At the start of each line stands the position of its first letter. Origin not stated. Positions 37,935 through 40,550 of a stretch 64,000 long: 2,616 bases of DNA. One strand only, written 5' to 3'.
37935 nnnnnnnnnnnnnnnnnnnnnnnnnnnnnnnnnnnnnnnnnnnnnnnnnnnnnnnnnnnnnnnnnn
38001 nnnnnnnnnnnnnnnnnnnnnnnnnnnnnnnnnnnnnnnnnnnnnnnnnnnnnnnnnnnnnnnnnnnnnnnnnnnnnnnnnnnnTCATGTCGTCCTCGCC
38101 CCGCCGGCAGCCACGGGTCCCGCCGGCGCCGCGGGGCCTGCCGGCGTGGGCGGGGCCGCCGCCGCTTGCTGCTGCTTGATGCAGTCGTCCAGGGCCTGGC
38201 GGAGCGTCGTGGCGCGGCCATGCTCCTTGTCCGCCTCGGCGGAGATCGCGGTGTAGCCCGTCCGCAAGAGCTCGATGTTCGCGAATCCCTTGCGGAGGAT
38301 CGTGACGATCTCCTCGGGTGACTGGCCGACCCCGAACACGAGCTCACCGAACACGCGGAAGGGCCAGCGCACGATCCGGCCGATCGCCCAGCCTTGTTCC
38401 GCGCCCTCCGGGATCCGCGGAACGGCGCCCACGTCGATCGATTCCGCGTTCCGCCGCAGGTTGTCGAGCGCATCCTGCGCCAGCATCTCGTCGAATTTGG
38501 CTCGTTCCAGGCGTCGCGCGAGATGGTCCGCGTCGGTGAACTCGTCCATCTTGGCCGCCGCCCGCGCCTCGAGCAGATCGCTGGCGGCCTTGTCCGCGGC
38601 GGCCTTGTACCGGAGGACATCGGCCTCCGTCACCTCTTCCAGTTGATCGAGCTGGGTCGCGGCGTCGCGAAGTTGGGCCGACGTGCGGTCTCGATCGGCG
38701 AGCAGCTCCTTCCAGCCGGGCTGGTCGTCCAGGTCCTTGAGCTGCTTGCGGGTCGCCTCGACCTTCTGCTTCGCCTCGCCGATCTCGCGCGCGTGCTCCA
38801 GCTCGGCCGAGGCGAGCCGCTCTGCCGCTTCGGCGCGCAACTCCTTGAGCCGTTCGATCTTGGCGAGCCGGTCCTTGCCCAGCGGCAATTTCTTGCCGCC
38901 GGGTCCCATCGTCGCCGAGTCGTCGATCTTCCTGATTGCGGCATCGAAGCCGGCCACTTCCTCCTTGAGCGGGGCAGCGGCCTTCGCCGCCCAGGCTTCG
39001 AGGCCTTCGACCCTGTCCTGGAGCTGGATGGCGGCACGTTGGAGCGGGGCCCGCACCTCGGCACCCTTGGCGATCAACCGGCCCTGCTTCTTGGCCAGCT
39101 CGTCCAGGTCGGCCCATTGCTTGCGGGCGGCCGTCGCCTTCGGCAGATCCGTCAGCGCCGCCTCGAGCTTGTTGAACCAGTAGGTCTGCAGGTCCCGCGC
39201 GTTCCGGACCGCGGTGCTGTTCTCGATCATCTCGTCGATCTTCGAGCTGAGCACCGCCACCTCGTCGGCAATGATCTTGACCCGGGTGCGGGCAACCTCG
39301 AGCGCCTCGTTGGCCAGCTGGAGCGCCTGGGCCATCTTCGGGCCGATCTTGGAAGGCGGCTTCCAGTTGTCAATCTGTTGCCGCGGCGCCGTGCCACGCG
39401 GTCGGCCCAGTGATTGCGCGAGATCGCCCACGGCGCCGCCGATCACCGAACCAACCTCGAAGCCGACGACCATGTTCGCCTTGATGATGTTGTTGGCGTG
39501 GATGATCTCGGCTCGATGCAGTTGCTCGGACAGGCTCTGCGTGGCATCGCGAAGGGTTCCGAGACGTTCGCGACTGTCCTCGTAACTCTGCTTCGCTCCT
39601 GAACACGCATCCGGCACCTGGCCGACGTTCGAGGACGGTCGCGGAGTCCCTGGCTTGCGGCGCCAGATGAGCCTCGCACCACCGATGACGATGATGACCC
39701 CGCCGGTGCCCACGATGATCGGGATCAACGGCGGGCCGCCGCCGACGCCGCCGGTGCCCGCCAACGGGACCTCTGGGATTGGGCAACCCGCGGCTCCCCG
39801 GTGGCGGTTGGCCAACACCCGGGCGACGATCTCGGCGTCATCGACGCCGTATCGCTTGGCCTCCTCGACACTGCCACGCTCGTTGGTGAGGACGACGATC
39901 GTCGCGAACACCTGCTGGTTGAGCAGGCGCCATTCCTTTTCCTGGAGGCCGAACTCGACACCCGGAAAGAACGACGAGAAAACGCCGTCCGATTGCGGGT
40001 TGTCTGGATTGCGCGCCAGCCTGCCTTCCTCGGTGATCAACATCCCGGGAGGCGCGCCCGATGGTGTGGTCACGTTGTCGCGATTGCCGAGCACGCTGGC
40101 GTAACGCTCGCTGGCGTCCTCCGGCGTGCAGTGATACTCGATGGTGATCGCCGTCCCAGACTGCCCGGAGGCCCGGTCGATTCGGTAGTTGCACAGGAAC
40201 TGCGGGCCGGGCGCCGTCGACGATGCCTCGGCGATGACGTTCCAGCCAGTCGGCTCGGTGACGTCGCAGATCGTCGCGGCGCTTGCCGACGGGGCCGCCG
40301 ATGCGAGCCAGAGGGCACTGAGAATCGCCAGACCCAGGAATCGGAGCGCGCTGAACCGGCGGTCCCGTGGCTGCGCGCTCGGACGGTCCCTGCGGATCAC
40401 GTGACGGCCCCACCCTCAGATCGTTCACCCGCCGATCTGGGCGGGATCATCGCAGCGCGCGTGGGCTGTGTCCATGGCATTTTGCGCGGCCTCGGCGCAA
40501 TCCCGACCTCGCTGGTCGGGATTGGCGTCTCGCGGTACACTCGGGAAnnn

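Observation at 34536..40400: Five-gene operon of uncharacterised envelope proteins on the opposite strand, splitting sufS from sufU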

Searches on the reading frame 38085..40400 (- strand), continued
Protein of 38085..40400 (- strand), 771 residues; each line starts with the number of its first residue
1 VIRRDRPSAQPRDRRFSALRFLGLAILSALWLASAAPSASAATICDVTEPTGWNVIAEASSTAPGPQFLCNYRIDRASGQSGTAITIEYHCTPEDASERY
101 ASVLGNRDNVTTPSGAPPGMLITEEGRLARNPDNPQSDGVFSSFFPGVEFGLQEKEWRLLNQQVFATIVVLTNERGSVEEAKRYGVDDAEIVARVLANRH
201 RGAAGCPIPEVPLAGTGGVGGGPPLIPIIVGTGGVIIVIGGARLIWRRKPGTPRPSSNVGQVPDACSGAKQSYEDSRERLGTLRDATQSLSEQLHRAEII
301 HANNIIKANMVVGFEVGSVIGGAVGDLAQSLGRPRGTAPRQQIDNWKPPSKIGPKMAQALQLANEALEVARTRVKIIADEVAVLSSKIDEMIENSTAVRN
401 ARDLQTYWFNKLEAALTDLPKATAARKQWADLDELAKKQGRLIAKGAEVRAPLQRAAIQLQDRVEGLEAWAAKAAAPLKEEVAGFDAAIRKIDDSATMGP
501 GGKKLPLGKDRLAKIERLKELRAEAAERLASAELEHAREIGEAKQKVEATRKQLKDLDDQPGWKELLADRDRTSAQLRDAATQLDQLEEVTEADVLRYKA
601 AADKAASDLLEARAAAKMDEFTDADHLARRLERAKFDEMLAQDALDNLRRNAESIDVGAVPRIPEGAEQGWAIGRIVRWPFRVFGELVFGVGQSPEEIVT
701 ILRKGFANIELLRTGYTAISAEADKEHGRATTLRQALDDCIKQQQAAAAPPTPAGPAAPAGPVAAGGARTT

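Call 36: fold_search(model_id=the predicted structure, library=pdb)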
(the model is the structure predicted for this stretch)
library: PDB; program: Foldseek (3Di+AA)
matches with E <= 10: 1098; with E <= 0.001: 11
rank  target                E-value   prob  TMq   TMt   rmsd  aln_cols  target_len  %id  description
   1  7zr1_C                9.9e-06  0.96  0.11  0.11  68.8       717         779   11  Chaetomium thermophilum Mre11-Rad50-Nbs1 complex bound to ATPyS (composite structure) (released 2023-01-11)
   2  7zr1_D                1.5e-05  1.00  0.16  0.16  70.3       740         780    9  Chaetomium thermophilum Mre11-Rad50-Nbs1 complex bound to ATPyS (composite structure) (released 2023-01-11)
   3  9a69_B                6.0e-05  0.93  0.11  0.13  75.5       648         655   11  Integrative model of MCPB-MCPC by crosslinking MS and deep learning (released 2024-09-18)
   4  9gm6_B                1.1e-04  0.89  0.12  0.09  67.2       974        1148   10  MukBEF in a nucleotide-bound state with open neck gate (heads core) (released 2025-03-26)
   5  9a65_B                2.5e-04  0.77  0.10  0.11  80.0       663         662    7  Integrative model of YVAQ-MCPB by crosslinking MS and deep learning (released 2024-09-18)
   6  6h2x                  2.7e-04  0.99  0.12  0.23  36.5       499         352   13  MukB coiled-coil elbow from E. coli (released 2019-03-06)
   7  9gm7_A                3.6e-04  0.93  0.13  0.08  28.5       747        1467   11  MukBEF in a nucleotide-bound state with open neck gate (monomer) (released 2025-03-26)
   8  9gm6_A                3.6e-04  0.72  0.13  0.09  56.3       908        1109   10  MukBEF in a nucleotide-bound state with open neck gate (heads core) (released 2025-03-26)
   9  8i4x_B                4.2e-04  0.99  0.16  0.12  58.1       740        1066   10  Cryo-EM structure of 5-subunit Smc5/6 (released 2024-06-26)
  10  7nyw_B                4.5e-04  0.85  0.12  0.11  48.0       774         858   11  Cryo-EM structure of the MukBEF-MatP-DNA head module (released 2021-07-07)
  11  9gm9_A                7.7e-04  0.25  0.08  0.07  47.0       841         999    9  MukBEF in a DNA capture state (released 2025-03-26)
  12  9e9r                  1.1e-03  0.66  0.11  0.03  49.3       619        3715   10  The Structure of ApoB100 from Human Low-Density Lipoprotein (released 2024-12-18)
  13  5nnv_D                1.2e-03  1.00  0.17  0.38  13.6       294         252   12  Structure of a Bacillus subtilis Smc coiled coil middle fragment (released 2017-06-21)
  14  9mli_A                1.3e-03  0.99  0.12  0.05  29.4       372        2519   12  Xenorhabdus nematophilus XptA2 RBD C Chimera (released 2025-03-05)
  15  8cq2_A                1.3e-03  0.38  0.10  0.05  58.9       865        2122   10  Photorhabdus luminescens TcdA1 prepore-to-pore intermediate, C16S, C20S, C870S, T1279C mutant (released 2024-03-13)
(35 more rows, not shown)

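Call 41: list_cluster_members(proteins=[P0001, P0022, P0072, P0092, P0097])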
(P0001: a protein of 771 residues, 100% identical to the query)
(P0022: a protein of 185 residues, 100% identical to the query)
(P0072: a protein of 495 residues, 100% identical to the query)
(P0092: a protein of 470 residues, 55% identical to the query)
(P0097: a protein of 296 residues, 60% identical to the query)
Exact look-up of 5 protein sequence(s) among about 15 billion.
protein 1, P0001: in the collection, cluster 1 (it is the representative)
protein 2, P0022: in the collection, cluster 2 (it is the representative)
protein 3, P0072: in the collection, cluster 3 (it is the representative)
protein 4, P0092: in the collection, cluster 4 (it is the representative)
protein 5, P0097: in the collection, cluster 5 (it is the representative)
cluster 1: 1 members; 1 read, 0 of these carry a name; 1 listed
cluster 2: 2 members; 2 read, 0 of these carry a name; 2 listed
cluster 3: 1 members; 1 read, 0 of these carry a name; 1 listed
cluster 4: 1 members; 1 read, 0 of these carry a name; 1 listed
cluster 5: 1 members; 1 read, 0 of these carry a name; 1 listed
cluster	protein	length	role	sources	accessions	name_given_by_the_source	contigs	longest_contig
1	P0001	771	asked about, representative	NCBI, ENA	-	-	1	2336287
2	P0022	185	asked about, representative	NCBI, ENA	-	-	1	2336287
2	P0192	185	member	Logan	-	-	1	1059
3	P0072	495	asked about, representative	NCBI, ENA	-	-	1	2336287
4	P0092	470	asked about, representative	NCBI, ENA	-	-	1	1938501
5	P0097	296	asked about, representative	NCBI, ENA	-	-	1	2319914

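Call 42: search_protein_representatives(alignment_id=A1)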
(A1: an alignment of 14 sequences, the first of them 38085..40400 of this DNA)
Query: 14 sequences, 765 profile positions. Proteins with E-value up to 0.001 (for the whole library): 292; up to 1e-10: 57; up to 1e-30: 32. The best 150 are listed.
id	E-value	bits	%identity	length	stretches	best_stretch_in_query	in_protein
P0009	0.0e+00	1071.2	-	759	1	11-762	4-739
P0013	0.0e+00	1063.5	-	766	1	11-761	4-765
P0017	3.2e-275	931.7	-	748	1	3-762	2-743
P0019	8.1e-274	927.1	-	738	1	3-752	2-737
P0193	1.5e-195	668.3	-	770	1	10-759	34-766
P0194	1.2e-151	523.1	-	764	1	11-746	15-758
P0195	2.4e-133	462.6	-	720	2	13-473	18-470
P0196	1.8e-114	400.2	-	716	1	208-762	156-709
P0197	2.1e-112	393.3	-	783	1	213-747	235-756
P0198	1.5e-109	383.9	-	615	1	215-750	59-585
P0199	1.0e-104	368.0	-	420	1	13-341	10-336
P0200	8.1e-104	365.0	-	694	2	33-464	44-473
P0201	4.5e-99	349.3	-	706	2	33-478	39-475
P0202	1.9e-96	340.6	-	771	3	11-247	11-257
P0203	1.4e-92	327.8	-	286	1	8-254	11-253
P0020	2.2e-79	284.1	-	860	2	8-216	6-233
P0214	1.1e-42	162.8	-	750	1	208-761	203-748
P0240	2.2e-13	65.9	-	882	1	251-747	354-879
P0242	5.9e-13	64.5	-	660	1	20-217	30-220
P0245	1.3e-10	56.7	-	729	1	248-747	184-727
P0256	1.4e-08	50.1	-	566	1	39-232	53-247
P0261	1.2e-07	47.0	-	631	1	22-216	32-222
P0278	1.1e-06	43.7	-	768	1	45-249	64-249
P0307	1.1e-05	40.5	-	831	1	21-167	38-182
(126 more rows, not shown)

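Call 43: search_protein_families(library=pfam, proteins=[P0197, P0214, P0240, P0245, P0020, P0242, P0256, P0261, P0278, P0307], max_evalue=0.01)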
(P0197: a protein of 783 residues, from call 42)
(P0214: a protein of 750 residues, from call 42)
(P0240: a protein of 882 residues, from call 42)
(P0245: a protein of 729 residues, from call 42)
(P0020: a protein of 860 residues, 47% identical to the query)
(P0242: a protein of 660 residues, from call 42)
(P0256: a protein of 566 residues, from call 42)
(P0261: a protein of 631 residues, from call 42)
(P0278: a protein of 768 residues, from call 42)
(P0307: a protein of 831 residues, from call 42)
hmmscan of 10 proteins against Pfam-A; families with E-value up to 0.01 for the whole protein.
P0197 (783 aa): 1 family
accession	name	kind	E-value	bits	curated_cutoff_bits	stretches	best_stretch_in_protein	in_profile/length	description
PF04523.18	Herpes_U30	-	0.0059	15.1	25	1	555-680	719-845/907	Herpes virus tegument protein U30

P0214 (750 aa): 0 families

P0240 (882 aa): 1 family
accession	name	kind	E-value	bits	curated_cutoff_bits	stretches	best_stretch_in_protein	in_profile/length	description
PF17675.6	APG6_N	-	0.0091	16.9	45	1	709-788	10-91/132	Apg6 coiled-coil region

P0245 (729 aa): 0 families

P0020 (860 aa): 0 families

P0242 (660 aa): 5 families
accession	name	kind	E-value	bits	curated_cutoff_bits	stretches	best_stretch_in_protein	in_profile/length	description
PF13240.11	Zn_Ribbon_1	-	2.4e-08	34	25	1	635-657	1-23/23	zinc-ribbon domain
PF01551.29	Peptidase_M23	-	3.7e-07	30.7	28.7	1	453-535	16-96/96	Peptidase family M23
PF12773.13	DZR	-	3.4e-05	24.3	27.3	1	636-657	1-22/45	Double zinc ribbon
PF24463.1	DUF7577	-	0.00075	19.5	28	1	633-656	2-25/27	Domain of unknown function (DUF7577)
PF13248.11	Zn_ribbon_3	-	0.0067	16.3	27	1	634-657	3-26/26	zinc-ribbon domain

P0256 (566 aa): 1 family
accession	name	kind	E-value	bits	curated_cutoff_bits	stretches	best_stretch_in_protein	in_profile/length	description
PF01551.29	Peptidase_M23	-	9.7e-07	29.3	28.7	1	453-535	16-96/96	Peptidase family M23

P0261 (631 aa): 9 families
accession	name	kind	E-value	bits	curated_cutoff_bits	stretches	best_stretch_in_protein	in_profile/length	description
PF13240.11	Zn_Ribbon_1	-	6.4e-13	48.5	25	2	605-626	1-22/23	zinc-ribbon domain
PF12773.13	DZR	-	2.8e-10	40.6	27.3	1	555-624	1-45/45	Double zinc ribbon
PF13248.11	Zn_ribbon_3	-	2.1e-07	30.6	27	1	602-626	1-25/26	zinc-ribbon domain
PF01551.29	Peptidase_M23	-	3.4e-07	30.8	28.7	1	424-506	16-96/96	Peptidase family M23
PF24463.1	DUF7577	-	1.2e-05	25.2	28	1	553-576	3-26/27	Domain of unknown function (DUF7577)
PF17032.10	Zn_ribbon_15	-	0.0001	23.5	28.9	0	603-624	52-73/73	zinc-ribbon family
PF18912.6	DZR_2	-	0.00047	20.4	27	0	604-627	22-46/56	Double zinc ribbon domain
PF24460.1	DUF7575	-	0.0018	18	28.5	1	602-626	2-26/28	Domain of unknown function (DUF7575)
PF09297.16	Zn_ribbon_NUD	-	0.0043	17.2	24.8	1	616-629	2-15/32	NADH pyrophosphatase zinc ribbon domain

P0278 (768 aa): 0 families

P0307 (831 aa): 6 families
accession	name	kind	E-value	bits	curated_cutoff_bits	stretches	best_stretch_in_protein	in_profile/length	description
PF01835.25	MG2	-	9.9e-06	26.3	32.8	0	466-523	5-69/96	MG2 domain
PF20598.4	DUF6795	-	0.00059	20.5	27.4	0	480-518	1-44/103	Domain of unknown function (DUF6795)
PF17936.7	Big_6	-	0.00095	19.8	27.6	1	375-418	10-53/83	Bacterial Ig domain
PF04773.18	FecR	-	0.0018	19.1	24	0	643-729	19-96/97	FecR protein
PF11974.14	bMG3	-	0.0076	16.6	34.9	0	389-422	30-63/103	Bacterial alpha-2-macroglobulin MG3 domain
PF17957.7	Big_7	-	0.0085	17.1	24.1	1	468-525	10-62/70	Bacterial Ig domain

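Call 73: find_related_loci(query=A1, collection=viral_contigs, flank=5000)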
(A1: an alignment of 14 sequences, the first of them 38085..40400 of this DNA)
Query A1 (771 aa) in viral_contigs; peptide patterns used: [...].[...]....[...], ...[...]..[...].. (x = any residue, [..] = any of these).
19 stretches matched a pattern, but none encodes a relative of the query by tblastn (E <= 1e-3).

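Call 74: search_dna_similar(query=window:38085-40400:-, collection=phages, mode=protein, max_evalue=0.001, max_rows=8)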
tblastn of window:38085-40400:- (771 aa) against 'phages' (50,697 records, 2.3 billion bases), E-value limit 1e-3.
No match.

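Call 88: search_protein_families(library=pfam, proteins=[L002:6795-7313:+, L002:12301-12972:+], max_evalue=0.001)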
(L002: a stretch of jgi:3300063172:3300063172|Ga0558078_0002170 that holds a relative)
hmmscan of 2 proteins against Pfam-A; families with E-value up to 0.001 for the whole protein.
L002:6795-7313:+ (172 aa): 0 families

L002:12301-12972:+ (223 aa): 0 families

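Call 89: find_encoding_contigs(protein=P0017, flank=10000, max_places=2)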
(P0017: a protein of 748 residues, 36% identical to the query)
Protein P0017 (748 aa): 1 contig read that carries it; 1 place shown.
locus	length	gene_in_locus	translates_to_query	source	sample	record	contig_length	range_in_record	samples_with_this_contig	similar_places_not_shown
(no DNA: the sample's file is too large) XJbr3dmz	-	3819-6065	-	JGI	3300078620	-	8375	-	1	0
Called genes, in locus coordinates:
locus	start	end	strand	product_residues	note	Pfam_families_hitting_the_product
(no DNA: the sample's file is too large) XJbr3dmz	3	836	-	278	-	?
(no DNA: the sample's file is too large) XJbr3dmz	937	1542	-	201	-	-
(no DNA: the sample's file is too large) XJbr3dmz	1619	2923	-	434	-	PF25174:Beta-prop_THOC3 (faint), PF26549:Tricorn_N (faint), PF26550:Tricorn_2nd (weak), PF00400:WD40 (faint), PF07676:PD40 (faint)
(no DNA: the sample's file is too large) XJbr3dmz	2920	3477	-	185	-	PF04542:Sigma70_r2, PF08281:Sigma70_r4_2, PF04545:Sigma70_r4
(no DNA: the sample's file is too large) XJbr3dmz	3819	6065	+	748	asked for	-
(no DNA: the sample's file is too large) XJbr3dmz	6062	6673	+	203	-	-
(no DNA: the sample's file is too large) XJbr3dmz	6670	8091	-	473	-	PF20568:DUF6777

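Call 107: find_encoding_contigs(protein=P0003, flank=10000, max_places=1)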
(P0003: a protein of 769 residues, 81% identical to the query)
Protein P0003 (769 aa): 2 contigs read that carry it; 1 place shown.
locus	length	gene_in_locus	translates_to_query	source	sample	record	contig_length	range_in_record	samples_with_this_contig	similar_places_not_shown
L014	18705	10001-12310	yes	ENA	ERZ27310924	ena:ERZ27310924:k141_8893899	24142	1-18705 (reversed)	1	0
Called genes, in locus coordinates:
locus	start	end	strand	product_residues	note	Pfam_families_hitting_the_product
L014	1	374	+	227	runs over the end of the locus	PF20108:DUF6498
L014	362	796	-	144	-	PF00731:AIRC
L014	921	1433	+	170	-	PF13238:AAA_18, PF01202:SKI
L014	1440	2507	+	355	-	PF01156:IU_nuc_hydro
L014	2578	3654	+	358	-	PF12822:ECF_trnsprt (weak)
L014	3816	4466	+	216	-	PF02361:CbiQ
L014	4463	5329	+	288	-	PF00005:ABC_tran, PF13304:AAA_21 (faint)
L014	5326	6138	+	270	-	PF00005:ABC_tran, PF13304:AAA_21 (faint)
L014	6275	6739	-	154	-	PF14464:Prok-JAB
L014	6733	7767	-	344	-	PF00291:PALP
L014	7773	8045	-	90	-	PF02597:ThiS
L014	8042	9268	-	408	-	PF00581:Rhodanese, PF00899:ThiF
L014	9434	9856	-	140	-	PF01592:NifU_N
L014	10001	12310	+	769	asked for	-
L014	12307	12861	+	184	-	-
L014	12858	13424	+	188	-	-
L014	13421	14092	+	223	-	-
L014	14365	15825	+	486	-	PF20568:DUF6777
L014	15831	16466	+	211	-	PF04299:FMN_bind_2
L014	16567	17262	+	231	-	PF21805:Imm5_like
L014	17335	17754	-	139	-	PF00027:cNMP_binding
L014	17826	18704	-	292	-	?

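Call 108: find_encoding_contigs(protein=P0006, flank=10000, max_places=1)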
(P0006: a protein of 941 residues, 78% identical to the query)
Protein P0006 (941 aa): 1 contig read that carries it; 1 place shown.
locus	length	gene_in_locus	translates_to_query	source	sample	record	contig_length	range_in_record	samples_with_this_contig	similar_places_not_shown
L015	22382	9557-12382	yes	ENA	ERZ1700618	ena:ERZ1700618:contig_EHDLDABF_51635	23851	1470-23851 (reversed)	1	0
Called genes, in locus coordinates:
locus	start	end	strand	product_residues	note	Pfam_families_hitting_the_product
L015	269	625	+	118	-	PF01156:IU_nuc_hydro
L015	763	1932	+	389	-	-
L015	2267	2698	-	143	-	-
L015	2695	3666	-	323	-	-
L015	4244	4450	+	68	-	-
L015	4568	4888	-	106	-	-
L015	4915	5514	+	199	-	PF00582:Usp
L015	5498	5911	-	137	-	-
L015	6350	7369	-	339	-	PF00291:PALP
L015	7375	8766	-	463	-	PF00581:Rhodanese, PF00899:ThiF, PF02597:ThiS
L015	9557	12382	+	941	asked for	-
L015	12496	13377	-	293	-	-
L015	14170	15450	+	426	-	PF20568:DUF6777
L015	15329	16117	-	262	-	PF00266:Aminotran_5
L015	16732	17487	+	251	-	PF02347:GDC-P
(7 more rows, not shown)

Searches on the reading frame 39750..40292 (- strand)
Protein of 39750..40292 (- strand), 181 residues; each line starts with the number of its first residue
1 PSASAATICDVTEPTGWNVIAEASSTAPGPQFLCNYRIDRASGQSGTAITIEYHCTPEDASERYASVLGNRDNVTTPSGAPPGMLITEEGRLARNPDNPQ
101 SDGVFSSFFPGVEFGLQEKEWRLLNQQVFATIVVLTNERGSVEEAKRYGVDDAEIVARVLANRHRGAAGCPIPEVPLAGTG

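Call 70: search_solved_structures(query=A4, max_evalue=10, show_alignments=2)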
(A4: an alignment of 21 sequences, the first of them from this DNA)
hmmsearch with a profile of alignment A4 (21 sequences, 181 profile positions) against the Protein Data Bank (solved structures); distinct sequences matched with E-value up to 10: 0.
